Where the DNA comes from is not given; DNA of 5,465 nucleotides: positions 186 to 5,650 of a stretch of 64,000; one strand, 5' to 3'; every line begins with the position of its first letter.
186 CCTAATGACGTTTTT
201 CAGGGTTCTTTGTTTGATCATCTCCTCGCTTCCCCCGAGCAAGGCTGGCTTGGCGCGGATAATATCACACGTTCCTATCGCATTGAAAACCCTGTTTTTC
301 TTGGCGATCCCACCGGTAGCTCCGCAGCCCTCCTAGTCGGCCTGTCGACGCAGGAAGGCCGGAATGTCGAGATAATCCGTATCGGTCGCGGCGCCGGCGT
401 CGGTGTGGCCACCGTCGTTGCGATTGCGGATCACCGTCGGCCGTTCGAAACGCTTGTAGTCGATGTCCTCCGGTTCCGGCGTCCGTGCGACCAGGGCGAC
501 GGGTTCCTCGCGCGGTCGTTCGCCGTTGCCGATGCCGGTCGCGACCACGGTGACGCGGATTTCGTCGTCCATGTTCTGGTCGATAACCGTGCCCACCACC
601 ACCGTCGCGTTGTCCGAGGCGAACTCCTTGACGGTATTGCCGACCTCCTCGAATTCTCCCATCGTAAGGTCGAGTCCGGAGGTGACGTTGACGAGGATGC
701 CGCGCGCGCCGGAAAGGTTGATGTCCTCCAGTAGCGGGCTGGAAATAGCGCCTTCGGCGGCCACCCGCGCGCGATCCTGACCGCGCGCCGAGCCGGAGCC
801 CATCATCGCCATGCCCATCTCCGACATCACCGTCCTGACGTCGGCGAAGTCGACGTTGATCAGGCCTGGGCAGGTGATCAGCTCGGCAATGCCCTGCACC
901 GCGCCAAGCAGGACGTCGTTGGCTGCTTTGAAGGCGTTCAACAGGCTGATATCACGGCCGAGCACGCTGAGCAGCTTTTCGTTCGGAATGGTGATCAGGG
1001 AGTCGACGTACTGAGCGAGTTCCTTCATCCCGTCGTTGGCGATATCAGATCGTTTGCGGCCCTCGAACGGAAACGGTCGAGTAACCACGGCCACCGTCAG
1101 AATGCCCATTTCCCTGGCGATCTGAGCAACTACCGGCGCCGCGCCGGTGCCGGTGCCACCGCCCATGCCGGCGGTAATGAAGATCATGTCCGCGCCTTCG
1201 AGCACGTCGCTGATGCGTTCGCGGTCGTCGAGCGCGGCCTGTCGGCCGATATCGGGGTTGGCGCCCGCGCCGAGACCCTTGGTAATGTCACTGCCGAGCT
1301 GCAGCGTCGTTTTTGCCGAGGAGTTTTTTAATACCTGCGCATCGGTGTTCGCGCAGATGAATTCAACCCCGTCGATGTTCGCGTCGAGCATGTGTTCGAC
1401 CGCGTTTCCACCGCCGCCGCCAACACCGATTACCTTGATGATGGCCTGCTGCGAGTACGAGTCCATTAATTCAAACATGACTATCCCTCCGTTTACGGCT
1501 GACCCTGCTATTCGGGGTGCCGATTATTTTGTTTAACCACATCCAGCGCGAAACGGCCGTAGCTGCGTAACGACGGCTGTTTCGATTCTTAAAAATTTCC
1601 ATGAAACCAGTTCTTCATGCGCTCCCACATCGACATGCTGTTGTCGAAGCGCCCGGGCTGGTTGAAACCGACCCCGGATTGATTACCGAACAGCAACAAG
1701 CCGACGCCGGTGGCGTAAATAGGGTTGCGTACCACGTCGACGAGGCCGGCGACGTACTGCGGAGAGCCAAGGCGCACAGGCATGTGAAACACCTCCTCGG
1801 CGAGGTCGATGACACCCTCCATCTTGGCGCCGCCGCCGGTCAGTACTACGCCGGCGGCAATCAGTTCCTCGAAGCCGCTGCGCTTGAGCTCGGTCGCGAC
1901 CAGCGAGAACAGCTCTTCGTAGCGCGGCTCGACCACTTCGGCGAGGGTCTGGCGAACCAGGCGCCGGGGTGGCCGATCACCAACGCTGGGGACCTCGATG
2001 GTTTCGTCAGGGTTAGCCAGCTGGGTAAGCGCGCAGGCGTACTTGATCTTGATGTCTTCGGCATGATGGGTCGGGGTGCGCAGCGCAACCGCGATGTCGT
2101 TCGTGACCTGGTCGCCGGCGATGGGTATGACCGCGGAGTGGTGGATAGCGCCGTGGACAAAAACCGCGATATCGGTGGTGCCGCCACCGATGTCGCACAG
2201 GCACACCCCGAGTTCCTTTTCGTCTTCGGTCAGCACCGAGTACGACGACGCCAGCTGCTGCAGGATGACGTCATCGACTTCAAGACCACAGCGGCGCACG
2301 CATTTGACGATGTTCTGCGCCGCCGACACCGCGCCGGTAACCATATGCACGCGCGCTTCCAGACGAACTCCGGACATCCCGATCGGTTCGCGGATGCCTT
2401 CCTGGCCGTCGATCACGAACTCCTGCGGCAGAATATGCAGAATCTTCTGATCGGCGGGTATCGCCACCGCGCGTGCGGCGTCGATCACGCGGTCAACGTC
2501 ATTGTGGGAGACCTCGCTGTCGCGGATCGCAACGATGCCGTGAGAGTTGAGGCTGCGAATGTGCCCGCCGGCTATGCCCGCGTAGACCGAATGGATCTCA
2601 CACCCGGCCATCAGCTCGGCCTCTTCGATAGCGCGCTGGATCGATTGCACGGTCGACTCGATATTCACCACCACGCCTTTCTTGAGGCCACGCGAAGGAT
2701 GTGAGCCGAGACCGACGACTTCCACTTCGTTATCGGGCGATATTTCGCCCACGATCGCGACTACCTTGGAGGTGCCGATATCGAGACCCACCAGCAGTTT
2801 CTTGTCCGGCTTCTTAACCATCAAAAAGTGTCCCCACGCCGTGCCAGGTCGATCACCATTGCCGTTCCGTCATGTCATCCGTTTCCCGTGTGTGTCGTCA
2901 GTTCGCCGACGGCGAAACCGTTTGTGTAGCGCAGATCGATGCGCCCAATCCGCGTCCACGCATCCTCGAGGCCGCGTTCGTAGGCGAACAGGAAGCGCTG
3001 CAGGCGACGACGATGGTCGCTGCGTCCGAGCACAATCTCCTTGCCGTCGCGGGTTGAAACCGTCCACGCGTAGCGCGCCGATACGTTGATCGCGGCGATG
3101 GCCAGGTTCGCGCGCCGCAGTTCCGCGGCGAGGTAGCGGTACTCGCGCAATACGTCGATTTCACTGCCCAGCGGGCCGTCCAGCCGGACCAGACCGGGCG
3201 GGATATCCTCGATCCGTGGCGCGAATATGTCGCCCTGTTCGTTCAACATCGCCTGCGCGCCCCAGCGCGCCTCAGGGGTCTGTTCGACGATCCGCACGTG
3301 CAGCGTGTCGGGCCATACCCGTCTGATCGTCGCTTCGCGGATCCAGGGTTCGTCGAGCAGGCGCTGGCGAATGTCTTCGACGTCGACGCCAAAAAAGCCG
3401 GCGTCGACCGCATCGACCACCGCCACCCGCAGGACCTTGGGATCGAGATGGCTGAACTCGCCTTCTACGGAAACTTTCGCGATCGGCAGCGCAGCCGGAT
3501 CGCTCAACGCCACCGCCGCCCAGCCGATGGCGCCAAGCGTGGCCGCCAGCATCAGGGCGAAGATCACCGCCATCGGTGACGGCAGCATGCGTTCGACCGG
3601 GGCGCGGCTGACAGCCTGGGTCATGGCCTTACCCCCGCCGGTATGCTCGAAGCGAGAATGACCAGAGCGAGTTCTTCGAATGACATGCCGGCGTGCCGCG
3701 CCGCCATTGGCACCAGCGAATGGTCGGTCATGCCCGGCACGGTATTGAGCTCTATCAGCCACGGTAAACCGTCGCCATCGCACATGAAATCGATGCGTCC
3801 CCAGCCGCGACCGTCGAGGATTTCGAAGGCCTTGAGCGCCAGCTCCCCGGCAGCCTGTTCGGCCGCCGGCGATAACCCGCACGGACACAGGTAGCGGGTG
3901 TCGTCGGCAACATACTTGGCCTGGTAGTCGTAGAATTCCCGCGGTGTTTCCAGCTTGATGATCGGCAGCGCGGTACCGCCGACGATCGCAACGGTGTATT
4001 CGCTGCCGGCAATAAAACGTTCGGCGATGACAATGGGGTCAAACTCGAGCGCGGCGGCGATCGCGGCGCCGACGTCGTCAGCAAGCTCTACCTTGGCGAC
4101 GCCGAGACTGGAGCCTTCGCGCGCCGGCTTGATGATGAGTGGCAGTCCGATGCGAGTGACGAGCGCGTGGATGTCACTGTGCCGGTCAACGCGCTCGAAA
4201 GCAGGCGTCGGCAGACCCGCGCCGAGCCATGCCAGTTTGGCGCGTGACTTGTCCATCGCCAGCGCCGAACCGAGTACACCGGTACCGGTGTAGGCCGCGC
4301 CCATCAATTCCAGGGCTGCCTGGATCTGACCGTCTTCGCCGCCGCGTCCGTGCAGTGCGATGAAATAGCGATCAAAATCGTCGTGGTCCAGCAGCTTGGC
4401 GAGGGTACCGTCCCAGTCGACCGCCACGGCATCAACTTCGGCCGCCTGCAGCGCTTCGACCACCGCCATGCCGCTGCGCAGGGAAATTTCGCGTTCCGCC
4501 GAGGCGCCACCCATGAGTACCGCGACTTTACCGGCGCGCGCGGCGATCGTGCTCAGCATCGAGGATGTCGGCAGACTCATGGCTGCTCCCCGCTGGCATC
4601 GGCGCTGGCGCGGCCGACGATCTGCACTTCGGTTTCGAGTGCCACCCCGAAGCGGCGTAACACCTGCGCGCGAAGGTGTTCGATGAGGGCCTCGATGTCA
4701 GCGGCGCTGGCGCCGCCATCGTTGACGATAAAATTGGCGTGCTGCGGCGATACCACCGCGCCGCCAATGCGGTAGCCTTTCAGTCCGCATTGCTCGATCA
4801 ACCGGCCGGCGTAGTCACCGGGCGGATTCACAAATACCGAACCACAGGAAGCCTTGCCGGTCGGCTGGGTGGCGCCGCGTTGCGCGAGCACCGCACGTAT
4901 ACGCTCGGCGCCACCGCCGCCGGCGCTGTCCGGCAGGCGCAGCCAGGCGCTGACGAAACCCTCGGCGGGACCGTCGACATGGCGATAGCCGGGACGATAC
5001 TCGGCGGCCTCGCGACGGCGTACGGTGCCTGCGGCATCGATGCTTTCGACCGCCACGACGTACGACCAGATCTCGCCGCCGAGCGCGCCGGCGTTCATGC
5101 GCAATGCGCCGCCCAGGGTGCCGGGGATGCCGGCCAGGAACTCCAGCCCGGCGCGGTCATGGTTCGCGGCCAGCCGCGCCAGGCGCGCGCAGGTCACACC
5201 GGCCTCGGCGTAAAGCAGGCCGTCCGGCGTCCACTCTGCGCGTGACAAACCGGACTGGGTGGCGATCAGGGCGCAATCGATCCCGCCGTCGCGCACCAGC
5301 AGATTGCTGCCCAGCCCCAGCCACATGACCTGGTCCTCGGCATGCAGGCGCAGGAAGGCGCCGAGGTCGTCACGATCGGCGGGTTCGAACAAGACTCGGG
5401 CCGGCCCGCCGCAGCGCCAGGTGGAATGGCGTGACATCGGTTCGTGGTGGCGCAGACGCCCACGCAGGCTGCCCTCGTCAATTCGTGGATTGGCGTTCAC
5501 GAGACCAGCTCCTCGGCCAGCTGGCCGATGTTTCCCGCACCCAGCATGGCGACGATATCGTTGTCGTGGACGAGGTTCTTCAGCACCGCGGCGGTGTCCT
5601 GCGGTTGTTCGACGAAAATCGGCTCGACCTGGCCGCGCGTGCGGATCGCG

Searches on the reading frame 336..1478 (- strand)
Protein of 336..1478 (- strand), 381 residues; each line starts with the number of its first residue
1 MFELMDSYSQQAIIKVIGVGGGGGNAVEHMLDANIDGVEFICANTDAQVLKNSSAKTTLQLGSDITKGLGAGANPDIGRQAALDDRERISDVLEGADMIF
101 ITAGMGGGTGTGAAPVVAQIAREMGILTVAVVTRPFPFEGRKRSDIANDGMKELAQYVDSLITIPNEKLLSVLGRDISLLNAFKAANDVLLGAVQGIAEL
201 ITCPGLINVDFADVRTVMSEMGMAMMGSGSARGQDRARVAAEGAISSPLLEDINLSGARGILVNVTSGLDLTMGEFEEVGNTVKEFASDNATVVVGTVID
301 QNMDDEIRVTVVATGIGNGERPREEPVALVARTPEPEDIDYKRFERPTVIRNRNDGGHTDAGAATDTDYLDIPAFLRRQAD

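Call 53: search_protein_families(library=pfam, proteins=[window:336-1478:-], max_evalue=0.00001)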
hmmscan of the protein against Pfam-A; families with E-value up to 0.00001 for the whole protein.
window:336-1478:- (381 aa): 2 families
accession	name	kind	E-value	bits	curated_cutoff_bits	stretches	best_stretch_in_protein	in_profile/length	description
PF00091.31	Tubulin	-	1.5e-49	169.3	33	1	14-173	2-189/190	Tubulin/FtsZ family, GTPase domain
PF12327.13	FtsZ_C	-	8.7e-36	122.6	27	1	222-316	1-94/95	FtsZ family, C-terminal domain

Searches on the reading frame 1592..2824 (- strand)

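Call 53: search_protein_families(library=pfam, proteins=[window:1592-2824:-], max_evalue=0.00001)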
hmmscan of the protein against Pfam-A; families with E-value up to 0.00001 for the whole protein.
window:1592-2824:- (411 aa): 4 families
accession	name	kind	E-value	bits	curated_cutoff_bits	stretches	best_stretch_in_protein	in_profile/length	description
PF14450.12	FtsA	-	5e-53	179.3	31.8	2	208-375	1-127/127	Cell division protein FtsA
PF02491.25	SHS2_FTSA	-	1.4e-33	115.5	25.4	1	86-163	1-79/79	SHS2 domain inserted in FTSA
PF06723.19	MreB_Mbl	-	1.1e-15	57.8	27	1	205-353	145-304/327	MreB/Mbl protein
PF06277.17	EutA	-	2.2e-06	27.3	27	0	201-256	139-195/475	Ethanolamine utilisation protein EutA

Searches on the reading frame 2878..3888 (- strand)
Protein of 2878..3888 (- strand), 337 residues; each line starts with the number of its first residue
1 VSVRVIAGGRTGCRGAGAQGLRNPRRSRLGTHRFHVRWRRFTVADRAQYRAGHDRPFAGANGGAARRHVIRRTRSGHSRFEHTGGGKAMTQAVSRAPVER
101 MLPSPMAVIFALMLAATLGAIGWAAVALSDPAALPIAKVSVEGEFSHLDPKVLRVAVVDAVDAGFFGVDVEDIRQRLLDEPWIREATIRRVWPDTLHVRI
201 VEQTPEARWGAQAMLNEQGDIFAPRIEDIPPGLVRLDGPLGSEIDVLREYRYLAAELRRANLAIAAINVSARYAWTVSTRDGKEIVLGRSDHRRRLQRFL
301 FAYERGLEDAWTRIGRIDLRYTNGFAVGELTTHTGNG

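Call 53: search_protein_families(library=pfam, proteins=[window:2878-3888:-], max_evalue=0.00001)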
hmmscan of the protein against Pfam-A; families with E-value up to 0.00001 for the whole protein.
window:2878-3888:- (337 aa): 2 families
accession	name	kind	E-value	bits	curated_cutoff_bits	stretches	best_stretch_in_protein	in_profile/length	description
PF03799.20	FtsQ_DivIB_C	-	7.2e-18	65.9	21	1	207-320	1-114/114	Cell division protein FtsQ/DivIB, C-terminal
PF08478.15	POTRA_1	-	1.3e-16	61.1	23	1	134-203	1-69/69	POTRA domain, FtsQ-type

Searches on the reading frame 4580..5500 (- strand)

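Call 53: search_protein_families(library=pfam, proteins=[window:4580-5500:-], max_evalue=0.00001)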
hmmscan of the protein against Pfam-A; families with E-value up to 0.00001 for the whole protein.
window:4580-5500:- (307 aa): 2 families
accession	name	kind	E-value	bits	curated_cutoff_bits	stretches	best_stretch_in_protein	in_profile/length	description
PF02873.21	MurB_C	-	2.6e-35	121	27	1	199-295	4-99/99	UDP-N-acetylenolpyruvoylglucosamine reductase, C-terminal domain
PF01565.28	FAD_binding_4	-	3.3e-16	59.7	26.4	1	35-162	2-137/139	FAD binding domain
